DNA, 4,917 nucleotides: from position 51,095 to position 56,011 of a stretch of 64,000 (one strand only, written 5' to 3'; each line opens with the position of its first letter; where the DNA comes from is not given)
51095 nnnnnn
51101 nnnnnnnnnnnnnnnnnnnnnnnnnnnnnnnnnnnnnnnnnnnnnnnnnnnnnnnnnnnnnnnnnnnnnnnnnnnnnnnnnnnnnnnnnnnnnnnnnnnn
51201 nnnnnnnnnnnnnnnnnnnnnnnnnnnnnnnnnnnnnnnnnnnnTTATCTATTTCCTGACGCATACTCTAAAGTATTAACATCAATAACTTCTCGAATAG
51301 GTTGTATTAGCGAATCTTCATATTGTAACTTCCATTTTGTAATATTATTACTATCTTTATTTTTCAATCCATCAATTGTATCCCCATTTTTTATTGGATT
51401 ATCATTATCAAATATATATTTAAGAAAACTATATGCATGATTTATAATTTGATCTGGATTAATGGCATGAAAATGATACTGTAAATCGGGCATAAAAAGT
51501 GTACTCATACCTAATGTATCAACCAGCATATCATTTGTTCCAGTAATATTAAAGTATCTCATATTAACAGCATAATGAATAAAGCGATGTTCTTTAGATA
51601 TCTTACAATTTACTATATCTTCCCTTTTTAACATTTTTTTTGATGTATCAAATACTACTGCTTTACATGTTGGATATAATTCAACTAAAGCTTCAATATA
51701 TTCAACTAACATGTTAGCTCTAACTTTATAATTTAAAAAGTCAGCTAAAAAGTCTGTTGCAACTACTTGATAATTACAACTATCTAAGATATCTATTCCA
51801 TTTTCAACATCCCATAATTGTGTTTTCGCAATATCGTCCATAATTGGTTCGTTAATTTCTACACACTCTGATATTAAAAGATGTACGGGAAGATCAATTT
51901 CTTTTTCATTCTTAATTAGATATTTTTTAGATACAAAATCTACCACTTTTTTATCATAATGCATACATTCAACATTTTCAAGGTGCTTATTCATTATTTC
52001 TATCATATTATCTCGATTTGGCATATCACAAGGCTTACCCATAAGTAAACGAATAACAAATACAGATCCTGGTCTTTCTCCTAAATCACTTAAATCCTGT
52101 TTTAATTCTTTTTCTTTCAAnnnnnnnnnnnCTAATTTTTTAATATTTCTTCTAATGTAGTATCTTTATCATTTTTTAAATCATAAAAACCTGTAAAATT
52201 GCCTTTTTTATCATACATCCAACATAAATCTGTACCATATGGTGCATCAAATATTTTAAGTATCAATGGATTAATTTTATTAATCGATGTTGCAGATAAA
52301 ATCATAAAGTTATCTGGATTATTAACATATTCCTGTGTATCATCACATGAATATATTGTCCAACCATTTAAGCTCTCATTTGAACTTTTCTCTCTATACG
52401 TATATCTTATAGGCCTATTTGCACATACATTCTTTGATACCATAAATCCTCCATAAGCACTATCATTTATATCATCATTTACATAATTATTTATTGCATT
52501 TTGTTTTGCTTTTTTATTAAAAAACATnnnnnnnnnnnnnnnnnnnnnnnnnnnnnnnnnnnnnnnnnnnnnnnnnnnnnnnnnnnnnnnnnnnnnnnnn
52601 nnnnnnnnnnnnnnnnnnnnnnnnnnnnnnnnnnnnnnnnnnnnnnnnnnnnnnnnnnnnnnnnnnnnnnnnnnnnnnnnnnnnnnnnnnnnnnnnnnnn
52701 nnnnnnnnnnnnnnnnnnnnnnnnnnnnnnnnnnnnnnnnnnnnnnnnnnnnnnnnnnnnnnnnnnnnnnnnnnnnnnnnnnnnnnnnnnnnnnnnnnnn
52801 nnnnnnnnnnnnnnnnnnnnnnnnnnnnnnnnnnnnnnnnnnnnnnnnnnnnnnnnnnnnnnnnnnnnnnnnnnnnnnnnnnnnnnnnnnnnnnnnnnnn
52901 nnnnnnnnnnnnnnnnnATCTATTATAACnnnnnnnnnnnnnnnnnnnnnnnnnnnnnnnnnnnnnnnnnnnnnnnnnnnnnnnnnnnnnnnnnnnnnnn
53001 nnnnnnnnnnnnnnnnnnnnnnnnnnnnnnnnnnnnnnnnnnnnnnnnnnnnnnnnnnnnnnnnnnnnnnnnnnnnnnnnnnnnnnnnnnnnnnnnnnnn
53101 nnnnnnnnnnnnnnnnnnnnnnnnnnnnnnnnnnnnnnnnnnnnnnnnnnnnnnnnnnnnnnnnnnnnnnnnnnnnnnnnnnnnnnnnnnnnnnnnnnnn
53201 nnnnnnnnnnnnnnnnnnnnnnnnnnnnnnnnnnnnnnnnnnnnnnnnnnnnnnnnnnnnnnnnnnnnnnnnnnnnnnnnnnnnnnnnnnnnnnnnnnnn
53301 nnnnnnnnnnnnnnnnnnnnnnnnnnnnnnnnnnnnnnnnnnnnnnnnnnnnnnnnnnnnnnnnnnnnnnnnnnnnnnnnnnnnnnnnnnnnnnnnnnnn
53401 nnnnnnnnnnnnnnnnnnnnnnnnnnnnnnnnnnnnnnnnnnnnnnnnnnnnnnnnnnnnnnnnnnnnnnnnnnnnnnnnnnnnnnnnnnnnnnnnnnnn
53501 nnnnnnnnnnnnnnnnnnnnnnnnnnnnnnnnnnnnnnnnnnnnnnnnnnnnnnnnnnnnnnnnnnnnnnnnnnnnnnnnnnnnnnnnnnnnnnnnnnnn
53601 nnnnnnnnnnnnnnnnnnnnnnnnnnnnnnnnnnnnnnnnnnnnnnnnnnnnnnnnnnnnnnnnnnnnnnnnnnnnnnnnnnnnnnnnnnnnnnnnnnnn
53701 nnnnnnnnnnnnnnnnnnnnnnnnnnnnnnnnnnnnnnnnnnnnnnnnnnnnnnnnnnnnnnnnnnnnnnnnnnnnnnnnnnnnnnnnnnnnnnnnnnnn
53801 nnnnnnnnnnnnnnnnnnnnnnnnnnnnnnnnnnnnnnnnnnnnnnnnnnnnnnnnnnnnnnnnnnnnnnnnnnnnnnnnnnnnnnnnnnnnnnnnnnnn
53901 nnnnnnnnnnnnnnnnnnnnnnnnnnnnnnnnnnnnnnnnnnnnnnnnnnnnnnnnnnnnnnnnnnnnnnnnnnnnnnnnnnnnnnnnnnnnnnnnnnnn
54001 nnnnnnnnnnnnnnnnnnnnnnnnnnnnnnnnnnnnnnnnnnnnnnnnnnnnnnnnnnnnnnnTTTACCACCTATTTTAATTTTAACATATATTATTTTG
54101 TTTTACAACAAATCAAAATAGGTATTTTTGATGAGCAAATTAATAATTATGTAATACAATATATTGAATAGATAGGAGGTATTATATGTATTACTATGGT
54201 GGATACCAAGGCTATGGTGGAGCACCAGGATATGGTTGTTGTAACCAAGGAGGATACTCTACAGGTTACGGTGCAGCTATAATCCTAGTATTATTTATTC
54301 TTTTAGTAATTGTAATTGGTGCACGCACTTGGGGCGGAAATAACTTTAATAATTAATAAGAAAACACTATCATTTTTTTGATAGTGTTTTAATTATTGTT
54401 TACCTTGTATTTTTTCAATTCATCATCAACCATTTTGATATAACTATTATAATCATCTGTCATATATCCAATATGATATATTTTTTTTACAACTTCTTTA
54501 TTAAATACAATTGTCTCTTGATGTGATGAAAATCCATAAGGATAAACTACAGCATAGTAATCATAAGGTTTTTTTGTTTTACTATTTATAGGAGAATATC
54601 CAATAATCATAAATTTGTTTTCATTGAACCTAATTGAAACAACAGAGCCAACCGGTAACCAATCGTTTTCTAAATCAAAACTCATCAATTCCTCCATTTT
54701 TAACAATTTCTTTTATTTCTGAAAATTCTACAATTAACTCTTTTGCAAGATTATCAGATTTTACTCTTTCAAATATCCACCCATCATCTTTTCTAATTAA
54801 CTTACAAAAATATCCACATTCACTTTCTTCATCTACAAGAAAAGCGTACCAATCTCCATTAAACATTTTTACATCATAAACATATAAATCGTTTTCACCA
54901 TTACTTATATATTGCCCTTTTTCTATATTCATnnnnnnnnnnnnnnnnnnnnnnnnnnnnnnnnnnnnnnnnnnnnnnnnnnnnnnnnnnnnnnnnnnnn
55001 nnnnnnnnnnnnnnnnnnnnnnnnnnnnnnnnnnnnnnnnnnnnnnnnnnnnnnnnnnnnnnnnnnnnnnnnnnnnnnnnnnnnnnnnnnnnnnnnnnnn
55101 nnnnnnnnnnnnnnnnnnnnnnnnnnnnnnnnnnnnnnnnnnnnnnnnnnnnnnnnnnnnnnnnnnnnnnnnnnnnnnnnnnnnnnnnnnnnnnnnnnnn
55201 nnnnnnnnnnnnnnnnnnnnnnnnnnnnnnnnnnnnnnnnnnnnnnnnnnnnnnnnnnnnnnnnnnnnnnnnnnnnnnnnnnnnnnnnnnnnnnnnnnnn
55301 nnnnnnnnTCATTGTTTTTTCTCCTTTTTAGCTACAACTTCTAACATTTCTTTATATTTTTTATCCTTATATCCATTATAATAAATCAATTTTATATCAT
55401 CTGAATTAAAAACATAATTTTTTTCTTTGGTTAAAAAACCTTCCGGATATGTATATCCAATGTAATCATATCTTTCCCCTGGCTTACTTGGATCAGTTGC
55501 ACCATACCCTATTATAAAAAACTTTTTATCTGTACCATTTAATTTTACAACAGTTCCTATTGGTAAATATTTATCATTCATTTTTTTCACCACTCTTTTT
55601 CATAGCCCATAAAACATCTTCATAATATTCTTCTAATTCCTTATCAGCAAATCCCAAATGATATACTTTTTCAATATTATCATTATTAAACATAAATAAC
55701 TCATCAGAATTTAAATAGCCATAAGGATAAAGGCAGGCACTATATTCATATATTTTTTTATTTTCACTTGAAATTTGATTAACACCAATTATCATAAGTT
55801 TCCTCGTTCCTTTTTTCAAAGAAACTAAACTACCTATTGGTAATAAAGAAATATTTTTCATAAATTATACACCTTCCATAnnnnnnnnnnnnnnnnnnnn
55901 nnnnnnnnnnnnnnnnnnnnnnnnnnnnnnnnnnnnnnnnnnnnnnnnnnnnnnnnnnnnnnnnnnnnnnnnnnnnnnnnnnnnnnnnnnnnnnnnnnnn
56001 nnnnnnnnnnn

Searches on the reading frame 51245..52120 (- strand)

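Call 3: search_protein_families(library=pfam, proteins=[window:51245-52120:-], max_evalue=0.01)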
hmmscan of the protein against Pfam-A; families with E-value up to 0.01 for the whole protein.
window:51245-52120:- (291 aa): 1 family
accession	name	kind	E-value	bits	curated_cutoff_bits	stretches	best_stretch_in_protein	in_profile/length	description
PF14080.11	DUF4261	-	1.9e-22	79.5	27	1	201-282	1-77/77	Domain of unknown function (DUF4261)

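Call 4: search_protein_families(library=ncbifam, proteins=[window:51245-52120:-], max_evalue=0.01)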
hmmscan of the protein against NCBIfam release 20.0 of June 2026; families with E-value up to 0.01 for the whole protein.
window:51245-52120:- (291 aa): 0 families

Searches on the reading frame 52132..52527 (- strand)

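Call 3: search_protein_families(library=pfam, proteins=[window:52132-52527:-], max_evalue=0.01)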
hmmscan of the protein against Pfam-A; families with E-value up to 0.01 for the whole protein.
window:52132-52527:- (131 aa): 2 families
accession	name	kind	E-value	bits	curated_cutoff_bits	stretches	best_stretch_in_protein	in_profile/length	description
PF09951.15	Imm33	-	1.9e-17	63.3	25.4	1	29-111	2-83/87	Immunity protein Imm33 domain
PF24719.1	Imm33-like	-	3.8e-06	27.2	27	1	27-103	21-92/103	Imm33-like domain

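Call 4: search_protein_families(library=ncbifam, proteins=[window:52132-52527:-], max_evalue=0.01)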
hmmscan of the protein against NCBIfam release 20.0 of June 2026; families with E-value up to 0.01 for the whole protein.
window:52132-52527:- (131 aa): 0 families

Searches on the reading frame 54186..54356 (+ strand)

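Call 3: search_protein_families(library=pfam, proteins=[window:54186-54356:+], max_evalue=0.01)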
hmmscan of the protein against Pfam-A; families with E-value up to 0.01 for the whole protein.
window:54186-54356:+ (56 aa): 1 family
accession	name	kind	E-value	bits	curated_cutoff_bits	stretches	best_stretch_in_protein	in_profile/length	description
PF09680.15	YjcZ_2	-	4.4e-05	23.4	21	1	28-43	4-19/24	Family of unknown function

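Call 4: search_protein_families(library=ncbifam, proteins=[window:54186-54356:+], max_evalue=0.01)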
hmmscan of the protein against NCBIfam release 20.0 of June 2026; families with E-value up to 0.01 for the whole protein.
window:54186-54356:+ (56 aa): 1 family
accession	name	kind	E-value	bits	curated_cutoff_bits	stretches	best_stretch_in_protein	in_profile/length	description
TIGR01732.1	tiny_TM_bacill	subfamily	3.2e-05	23.6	21.35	1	24-43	4-21/26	YjcZ family sporulation protein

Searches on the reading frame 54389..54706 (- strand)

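Call 3: search_protein_families(library=pfam, proteins=[window:54389-54706:-], max_evalue=0.01)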
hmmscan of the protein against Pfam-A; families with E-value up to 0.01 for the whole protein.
window:54389-54706:- (105 aa): 1 family
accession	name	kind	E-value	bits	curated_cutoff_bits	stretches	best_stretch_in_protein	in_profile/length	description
PF13780.11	DUF4176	-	6.7e-21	74.6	25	1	16-85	1-70/74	Domain of unknown function (DUF4176)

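Call 4: search_protein_families(library=ncbifam, proteins=[window:54389-54706:-], max_evalue=0.01)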
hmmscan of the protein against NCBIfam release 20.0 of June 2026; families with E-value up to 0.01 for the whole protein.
window:54389-54706:- (105 aa): 0 families

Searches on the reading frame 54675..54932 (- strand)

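Call 3: search_protein_families(library=pfam, proteins=[window:54675-54932:-], max_evalue=0.01)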
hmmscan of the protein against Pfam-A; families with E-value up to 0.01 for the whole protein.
window:54675-54932:- (85 aa): 0 families

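Call 4: search_protein_families(library=ncbifam, proteins=[window:54675-54932:-], max_evalue=0.01)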
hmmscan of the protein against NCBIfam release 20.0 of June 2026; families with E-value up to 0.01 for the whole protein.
window:54675-54932:- (85 aa): 0 families

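Call 11: search_protein_families(library=phrogs, proteins=[window:54675-54932:-], max_evalue=0.1)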
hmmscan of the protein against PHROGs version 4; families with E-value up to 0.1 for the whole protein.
window:54675-54932:- (85 aa): 1 family
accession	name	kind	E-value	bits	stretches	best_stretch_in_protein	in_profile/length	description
phrog_19800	-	unknown function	0.088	13.8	0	10-29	57-76/101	-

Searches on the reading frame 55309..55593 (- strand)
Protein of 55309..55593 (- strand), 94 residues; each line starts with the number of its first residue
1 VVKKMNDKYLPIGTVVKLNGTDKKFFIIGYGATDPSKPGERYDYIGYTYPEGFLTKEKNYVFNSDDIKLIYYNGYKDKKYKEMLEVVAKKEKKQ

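Call 3: search_protein_families(library=pfam, proteins=[window:55309-55593:-], max_evalue=0.01)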
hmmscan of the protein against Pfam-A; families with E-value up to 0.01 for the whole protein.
window:55309-55593:- (94 aa): 1 family
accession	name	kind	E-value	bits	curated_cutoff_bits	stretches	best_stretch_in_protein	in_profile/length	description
PF13780.11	DUF4176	-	5.8e-22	78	25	1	9-82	1-73/74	Domain of unknown function (DUF4176)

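Call 4: search_protein_families(library=ncbifam, proteins=[window:55309-55593:-], max_evalue=0.01)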
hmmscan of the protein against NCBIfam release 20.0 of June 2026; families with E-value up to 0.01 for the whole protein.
window:55309-55593:- (94 aa): 0 families

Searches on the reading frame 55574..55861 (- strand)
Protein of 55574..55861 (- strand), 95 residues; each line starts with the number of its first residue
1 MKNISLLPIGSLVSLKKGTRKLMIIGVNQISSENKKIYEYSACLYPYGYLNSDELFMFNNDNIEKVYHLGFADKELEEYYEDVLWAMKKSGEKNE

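Call 3: search_protein_families(library=pfam, proteins=[window:55574-55861:-], max_evalue=0.01)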
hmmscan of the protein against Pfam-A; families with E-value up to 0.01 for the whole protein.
window:55574-55861:- (95 aa): 1 family
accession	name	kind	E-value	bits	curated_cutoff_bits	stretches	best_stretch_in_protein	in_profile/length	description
PF13780.11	DUF4176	-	7e-27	93.7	25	1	6-77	1-72/74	Domain of unknown function (DUF4176)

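Call 4: search_protein_families(library=ncbifam, proteins=[window:55574-55861:-], max_evalue=0.01)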
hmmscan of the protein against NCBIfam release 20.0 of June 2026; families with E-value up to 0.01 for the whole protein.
window:55574-55861:- (95 aa): 0 families

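Call 88: search_solved_structures(query=window:55574-55861:-, max_evalue=0.01)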
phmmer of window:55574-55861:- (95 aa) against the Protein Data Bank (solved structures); distinct sequences matched with E-value up to 0.01: 1.
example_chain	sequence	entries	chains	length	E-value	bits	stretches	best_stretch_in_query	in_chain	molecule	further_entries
9dcs_A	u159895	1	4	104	3.4e-09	40.1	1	5-74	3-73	DUF4176 domain-containing protein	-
